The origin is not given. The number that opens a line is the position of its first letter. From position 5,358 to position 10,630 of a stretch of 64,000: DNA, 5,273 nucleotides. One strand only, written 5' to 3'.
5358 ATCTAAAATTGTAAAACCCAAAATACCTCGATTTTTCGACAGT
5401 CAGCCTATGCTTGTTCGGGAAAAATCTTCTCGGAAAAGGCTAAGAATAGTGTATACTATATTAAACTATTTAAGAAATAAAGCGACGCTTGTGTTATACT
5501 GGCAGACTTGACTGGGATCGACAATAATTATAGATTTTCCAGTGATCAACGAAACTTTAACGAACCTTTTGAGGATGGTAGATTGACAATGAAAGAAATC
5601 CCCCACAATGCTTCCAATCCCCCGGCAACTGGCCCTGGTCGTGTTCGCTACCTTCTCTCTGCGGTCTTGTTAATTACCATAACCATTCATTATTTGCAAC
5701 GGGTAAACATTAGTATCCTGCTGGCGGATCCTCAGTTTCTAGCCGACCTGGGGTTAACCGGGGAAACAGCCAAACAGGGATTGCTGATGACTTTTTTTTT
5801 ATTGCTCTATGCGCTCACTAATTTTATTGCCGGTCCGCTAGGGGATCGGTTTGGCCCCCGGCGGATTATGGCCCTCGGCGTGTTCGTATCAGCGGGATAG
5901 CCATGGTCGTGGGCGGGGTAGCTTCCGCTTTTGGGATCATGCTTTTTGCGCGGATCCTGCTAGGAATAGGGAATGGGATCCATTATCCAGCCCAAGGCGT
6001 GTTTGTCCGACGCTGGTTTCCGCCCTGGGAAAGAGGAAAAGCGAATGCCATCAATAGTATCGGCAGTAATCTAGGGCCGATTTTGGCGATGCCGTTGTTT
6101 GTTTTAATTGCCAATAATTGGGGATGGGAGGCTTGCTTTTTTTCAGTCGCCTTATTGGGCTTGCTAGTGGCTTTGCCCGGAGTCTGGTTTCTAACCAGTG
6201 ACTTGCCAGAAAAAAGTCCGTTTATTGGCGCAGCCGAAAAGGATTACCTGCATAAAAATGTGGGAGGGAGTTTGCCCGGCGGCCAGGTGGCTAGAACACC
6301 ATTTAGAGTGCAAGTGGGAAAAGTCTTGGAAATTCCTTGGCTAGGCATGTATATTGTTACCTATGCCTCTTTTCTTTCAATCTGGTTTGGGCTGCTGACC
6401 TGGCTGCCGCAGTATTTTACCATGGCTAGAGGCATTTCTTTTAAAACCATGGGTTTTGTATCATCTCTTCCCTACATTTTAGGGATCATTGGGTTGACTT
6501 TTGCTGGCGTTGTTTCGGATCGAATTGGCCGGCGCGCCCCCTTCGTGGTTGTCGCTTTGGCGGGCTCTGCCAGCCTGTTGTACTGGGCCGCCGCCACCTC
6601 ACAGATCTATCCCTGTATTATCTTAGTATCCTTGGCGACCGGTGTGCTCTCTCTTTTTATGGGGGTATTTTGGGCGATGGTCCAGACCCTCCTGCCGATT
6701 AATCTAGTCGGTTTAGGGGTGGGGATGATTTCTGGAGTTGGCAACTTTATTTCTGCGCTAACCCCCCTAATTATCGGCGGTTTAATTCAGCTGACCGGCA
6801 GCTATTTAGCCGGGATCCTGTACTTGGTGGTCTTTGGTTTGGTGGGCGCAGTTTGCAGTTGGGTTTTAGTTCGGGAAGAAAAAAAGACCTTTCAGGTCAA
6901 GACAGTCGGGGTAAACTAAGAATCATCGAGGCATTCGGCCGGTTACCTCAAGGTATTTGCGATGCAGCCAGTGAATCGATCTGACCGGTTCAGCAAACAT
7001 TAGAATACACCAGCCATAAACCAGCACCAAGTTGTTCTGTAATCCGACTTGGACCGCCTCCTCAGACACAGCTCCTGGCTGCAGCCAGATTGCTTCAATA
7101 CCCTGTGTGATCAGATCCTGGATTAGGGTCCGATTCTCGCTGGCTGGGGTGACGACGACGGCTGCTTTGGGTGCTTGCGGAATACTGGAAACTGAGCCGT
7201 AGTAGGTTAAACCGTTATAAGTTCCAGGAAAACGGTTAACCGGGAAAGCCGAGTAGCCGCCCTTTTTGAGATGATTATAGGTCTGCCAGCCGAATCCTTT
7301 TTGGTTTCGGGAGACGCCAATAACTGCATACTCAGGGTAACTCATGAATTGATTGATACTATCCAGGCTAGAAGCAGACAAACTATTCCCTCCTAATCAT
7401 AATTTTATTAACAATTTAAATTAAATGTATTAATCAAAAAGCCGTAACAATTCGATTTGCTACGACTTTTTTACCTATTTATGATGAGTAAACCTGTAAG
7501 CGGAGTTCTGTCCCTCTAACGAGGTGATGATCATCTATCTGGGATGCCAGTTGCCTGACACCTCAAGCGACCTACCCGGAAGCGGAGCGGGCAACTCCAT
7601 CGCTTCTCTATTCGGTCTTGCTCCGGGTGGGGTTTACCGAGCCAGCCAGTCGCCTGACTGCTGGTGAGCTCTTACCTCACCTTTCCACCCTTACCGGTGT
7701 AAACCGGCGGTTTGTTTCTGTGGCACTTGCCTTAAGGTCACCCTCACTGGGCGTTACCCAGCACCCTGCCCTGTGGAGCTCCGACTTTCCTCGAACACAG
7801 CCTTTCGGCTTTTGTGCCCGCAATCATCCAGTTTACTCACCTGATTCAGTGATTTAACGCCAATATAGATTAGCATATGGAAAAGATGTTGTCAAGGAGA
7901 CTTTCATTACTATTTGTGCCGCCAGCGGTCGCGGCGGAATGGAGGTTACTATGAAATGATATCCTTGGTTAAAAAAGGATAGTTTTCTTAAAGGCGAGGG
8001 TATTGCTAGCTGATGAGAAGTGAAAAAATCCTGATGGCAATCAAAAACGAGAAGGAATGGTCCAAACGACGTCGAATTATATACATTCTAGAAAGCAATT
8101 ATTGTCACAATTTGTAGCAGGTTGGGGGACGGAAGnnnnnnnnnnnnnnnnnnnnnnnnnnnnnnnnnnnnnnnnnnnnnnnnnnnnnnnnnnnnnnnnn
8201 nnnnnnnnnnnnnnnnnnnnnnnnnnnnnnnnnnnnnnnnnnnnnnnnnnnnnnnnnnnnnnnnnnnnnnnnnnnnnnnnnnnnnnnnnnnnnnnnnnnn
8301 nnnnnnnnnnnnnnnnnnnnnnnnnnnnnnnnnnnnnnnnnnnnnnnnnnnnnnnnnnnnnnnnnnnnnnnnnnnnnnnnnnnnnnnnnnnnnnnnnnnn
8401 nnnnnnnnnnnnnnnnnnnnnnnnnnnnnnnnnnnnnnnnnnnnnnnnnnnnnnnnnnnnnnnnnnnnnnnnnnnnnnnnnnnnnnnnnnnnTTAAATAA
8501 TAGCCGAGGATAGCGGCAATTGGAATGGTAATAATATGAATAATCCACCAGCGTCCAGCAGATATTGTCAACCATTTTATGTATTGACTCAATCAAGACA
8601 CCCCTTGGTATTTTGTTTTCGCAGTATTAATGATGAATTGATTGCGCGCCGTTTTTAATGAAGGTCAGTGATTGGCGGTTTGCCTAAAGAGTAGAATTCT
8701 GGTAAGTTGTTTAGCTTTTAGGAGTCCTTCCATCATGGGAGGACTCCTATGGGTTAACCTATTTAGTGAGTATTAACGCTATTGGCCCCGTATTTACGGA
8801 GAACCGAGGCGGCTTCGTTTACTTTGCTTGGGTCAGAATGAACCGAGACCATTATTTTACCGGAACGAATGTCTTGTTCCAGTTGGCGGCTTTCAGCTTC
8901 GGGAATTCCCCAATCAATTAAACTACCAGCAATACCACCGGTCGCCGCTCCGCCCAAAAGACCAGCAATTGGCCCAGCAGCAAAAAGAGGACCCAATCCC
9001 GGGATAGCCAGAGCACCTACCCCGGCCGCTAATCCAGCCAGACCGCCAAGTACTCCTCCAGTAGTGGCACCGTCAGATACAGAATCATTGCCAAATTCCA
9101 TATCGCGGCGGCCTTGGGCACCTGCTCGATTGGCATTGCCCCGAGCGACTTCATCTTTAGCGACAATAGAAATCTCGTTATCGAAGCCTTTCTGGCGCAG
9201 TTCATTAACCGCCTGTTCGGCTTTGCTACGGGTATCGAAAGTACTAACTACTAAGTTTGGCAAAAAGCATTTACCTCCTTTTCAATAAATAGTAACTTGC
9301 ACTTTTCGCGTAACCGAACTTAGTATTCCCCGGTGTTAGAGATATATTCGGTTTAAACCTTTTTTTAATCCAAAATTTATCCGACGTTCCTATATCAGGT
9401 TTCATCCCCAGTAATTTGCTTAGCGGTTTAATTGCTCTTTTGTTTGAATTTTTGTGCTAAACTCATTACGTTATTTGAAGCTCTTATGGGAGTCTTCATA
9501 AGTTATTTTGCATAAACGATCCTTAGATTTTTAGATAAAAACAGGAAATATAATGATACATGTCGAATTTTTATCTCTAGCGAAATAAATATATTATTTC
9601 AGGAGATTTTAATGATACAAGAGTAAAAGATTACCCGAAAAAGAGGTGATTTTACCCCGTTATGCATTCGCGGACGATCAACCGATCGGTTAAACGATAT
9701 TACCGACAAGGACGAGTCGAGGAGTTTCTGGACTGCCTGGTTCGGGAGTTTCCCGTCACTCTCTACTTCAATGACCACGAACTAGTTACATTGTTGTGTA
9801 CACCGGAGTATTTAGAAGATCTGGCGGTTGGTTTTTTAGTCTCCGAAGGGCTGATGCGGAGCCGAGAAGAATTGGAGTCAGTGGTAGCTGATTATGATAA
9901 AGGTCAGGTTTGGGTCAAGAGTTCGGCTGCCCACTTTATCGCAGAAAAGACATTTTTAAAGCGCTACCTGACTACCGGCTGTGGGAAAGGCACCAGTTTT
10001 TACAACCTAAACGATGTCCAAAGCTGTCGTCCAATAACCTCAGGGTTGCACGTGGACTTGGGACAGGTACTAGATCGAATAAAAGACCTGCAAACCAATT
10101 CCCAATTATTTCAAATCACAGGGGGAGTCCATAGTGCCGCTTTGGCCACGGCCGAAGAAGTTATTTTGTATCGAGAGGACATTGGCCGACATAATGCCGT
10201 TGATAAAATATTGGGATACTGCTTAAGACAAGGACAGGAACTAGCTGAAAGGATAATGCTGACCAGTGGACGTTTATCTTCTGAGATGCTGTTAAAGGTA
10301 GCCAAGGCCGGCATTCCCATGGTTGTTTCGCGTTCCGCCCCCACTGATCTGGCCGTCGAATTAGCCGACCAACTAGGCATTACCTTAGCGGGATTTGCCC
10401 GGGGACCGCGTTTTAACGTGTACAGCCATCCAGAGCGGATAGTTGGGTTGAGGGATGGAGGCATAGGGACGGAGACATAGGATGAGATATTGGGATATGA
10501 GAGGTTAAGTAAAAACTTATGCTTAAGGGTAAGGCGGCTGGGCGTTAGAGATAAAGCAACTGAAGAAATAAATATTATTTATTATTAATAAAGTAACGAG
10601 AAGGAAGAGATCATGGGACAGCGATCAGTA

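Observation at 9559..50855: Recurrent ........(W)TT-containing motif upstream of cas operons and a few other genes, all in + orientation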

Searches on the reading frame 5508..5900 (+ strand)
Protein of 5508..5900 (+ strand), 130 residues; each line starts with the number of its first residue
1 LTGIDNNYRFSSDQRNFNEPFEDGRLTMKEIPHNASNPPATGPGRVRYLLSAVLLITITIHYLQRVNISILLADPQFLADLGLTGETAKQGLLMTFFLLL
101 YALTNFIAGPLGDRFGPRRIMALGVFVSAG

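Call 14: search_protein_families(library=pfam, proteins=[window:5508-5900:+])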
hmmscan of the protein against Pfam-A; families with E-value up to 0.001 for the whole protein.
window:5508-5900:+ (130 aa): 1 family
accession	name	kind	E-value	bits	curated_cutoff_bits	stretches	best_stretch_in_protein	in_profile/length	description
PF07690.21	MFS_1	-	5.1e-11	42.5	33.4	1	54-129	1-73/347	Major Facilitator Superfamily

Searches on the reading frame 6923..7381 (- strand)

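Call 14: search_protein_families(library=pfam, proteins=[window:6923-7381:-])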
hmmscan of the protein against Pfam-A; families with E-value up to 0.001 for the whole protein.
window:6923-7381:- (152 aa): 2 families
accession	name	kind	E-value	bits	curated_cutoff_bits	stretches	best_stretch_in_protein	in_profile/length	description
PF13380.12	CoA_binding_2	-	1.4e-19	71.1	22.8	1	18-128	3-113/116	CoA binding domain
PF02629.25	CoA_binding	-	2.3e-05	25.5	22.3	1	19-100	7-93/97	CoA binding domain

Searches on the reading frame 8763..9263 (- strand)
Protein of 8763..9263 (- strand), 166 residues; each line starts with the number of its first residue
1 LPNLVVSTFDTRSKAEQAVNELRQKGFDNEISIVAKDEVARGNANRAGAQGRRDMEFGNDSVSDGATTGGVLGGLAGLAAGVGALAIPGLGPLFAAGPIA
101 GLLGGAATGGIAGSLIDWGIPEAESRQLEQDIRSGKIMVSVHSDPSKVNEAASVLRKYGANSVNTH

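Call 17: search_protein_families(library=pfam, proteins=[window:8763-9263:-], max_evalue=0.01)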
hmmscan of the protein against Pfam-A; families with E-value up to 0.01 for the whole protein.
window:8763-9263:- (166 aa): 2 families
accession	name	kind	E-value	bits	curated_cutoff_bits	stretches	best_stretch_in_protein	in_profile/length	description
PF06897.17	DUF1269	-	1e-05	26.2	26.9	1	90-164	11-84/100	Protein of unknown function (DUF1269)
PF11181.13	YflT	-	1.9e-05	25.5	26.2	1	5-38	2-36/99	Heat induced stress protein YflT domain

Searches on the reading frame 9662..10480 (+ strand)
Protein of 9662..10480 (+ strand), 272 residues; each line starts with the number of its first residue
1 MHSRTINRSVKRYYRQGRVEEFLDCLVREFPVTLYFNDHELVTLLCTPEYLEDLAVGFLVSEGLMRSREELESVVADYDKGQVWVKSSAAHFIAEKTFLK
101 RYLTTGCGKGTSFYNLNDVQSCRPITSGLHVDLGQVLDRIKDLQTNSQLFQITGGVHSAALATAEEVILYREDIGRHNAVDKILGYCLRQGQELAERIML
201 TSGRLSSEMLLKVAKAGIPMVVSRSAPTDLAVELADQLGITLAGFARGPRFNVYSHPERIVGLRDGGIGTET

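Call 5: search_protein_families(library=ncbifam, proteins=[window:9662-10480:+])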
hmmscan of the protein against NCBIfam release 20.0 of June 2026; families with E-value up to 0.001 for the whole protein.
window:9662-10480:+ (272 aa): 2 families
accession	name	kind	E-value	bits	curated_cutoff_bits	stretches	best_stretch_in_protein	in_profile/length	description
TIGR00129.1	fdhD_narQ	equivalog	1e-68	231.3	140.9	1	24-260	3-235/237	formate dehydrogenase accessory sulfurtransferase FdhD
NF001943.0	PRK00724.1-2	equivalog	1.5e-67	227.5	269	1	3-260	3-272/274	formate dehydrogenase accessory sulfurtransferase FdhD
